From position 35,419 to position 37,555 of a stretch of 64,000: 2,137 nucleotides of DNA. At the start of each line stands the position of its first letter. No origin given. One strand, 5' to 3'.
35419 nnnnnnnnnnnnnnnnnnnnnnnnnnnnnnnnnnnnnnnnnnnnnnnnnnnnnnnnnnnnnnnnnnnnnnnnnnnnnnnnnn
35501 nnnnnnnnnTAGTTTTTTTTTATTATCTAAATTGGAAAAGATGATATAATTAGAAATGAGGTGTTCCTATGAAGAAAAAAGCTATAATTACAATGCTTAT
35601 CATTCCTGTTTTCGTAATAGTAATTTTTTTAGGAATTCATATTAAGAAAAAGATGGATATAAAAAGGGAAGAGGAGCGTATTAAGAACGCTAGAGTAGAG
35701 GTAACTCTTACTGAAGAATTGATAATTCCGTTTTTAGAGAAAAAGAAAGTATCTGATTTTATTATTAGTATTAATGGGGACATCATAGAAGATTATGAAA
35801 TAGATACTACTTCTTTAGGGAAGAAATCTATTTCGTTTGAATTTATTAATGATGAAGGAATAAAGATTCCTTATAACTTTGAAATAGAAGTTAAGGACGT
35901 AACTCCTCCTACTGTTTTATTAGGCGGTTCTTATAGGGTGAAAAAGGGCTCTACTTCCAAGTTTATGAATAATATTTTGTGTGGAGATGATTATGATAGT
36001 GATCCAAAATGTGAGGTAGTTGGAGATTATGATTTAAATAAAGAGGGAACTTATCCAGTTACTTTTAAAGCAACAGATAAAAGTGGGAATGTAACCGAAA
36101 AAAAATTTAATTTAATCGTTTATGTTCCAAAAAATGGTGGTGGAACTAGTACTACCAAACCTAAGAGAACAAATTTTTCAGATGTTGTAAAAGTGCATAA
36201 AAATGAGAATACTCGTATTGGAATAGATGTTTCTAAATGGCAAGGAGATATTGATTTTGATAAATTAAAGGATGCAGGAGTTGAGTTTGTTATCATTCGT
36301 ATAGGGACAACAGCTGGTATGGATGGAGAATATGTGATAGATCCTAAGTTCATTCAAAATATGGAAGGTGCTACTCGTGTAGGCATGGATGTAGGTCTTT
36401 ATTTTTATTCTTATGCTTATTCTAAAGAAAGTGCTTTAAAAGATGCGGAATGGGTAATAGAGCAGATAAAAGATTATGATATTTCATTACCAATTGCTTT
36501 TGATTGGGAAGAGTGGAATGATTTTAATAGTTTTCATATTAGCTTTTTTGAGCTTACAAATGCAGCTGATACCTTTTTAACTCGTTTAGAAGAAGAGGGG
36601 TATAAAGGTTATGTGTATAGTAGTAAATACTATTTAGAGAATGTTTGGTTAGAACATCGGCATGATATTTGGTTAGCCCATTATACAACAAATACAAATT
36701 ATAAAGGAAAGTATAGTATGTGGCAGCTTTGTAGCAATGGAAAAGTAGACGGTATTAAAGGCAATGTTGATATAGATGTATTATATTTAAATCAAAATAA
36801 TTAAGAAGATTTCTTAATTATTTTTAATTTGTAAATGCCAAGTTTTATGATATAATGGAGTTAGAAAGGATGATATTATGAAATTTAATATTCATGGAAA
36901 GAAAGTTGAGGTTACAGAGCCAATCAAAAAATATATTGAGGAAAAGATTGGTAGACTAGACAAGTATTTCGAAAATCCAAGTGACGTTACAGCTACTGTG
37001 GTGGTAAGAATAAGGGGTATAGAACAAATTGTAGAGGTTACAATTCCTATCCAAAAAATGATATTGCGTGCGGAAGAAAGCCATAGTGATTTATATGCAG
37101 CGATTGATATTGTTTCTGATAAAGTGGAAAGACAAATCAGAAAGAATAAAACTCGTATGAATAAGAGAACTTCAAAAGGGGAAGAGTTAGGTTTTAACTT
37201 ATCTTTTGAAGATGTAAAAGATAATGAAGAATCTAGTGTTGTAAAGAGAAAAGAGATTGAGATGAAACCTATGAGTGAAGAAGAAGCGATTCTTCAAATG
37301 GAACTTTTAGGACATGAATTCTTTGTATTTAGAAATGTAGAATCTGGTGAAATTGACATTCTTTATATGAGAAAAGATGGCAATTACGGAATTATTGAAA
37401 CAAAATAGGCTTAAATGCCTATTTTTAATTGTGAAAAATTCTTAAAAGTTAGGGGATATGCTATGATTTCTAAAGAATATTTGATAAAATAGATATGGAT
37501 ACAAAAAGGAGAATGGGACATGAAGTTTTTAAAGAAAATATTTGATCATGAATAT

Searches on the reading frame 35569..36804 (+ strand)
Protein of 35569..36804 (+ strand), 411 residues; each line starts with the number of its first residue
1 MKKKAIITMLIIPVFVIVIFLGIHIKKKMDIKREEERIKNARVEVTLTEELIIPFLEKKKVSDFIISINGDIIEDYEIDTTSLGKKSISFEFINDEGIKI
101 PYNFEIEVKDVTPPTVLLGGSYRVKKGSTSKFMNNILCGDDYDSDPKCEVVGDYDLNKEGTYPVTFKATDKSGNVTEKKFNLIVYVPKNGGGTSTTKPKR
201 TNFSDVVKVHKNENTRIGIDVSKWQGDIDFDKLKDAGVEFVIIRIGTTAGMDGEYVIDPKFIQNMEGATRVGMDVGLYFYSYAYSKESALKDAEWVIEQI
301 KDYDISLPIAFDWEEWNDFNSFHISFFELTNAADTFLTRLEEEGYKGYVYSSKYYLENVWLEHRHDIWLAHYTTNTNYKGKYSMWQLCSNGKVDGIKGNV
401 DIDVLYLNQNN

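Call 3: search_protein_families(library=pfam, proteins=[window:35569-36804:+], max_evalue=0.01)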
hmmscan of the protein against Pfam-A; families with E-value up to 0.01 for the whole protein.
window:35569-36804:+ (411 aa): 3 families
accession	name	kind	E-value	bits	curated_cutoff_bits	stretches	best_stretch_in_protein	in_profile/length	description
PF01183.26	Glyco_hydro_25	-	1.9e-28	100.5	27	1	219-396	1-180/180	Glycosyl hydrolases family 25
PF16403.11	Bact_surface_Ig-like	-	1.5e-05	25.4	27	1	138-179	25-66/71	Bacterial surface protein, Ig-like domain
PF18981.6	InlK_D3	-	0.0029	18.1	25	1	154-178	44-68/75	Internalin K domain (D3/D4)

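Call 4: search_protein_families(library=ncbifam, proteins=[window:35569-36804:+], max_evalue=0.01)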
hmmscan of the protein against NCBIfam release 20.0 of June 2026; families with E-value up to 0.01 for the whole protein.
window:35569-36804:+ (411 aa): 1 family
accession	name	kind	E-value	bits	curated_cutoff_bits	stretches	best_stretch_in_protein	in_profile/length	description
NF047446.1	barrel_OmpL47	domain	0.00074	19.9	40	1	155-179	38-62/68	OmpL47-type beta-barrel domain-containing protein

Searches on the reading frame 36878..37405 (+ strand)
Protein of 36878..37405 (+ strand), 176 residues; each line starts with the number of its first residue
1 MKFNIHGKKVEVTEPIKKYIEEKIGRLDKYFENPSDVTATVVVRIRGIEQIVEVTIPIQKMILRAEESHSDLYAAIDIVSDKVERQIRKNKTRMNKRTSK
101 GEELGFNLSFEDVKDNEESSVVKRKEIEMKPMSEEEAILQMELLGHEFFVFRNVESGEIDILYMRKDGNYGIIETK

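Call 67: find_related_loci(query=A3, collection=metagenome_contigs, flank=5000)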
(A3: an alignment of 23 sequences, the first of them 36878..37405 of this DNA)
Query A3 (176 aa) in metagenome_contigs; peptide patterns used: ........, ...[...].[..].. (x = any residue, [..] = any of these).
600 stretches matched a pattern (row limit reached: there are more); 562 encode a relative of the query (tblastn E <= 1e-3); the best 80 are kept; 80 distinct loci.
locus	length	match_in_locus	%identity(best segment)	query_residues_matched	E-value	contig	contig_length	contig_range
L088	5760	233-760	74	1-176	7e-83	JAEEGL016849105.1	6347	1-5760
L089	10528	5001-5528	74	1-176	1e-81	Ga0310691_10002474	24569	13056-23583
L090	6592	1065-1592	68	1-175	2e-76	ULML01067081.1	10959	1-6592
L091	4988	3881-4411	67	1-176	7e-76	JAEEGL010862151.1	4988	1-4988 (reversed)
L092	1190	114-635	68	1-174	4e-81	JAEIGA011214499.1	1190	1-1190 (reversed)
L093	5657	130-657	67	1-175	2e-74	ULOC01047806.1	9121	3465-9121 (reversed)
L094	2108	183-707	65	1-176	2e-75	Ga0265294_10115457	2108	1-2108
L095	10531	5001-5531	69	1-176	1e-71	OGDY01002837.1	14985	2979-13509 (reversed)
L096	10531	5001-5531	69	1-176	1e-71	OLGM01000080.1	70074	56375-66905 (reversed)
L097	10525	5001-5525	60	1-175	8e-71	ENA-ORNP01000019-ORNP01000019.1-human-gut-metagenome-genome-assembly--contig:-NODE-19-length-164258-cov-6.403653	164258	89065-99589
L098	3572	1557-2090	61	1-176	9e-70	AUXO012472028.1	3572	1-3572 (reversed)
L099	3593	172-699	62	1-176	3e-69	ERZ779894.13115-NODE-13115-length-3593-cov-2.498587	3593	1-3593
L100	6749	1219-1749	62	1-176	8e-68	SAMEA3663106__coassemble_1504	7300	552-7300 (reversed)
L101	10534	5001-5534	58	1-176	2e-67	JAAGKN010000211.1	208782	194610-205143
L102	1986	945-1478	59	1-176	4e-69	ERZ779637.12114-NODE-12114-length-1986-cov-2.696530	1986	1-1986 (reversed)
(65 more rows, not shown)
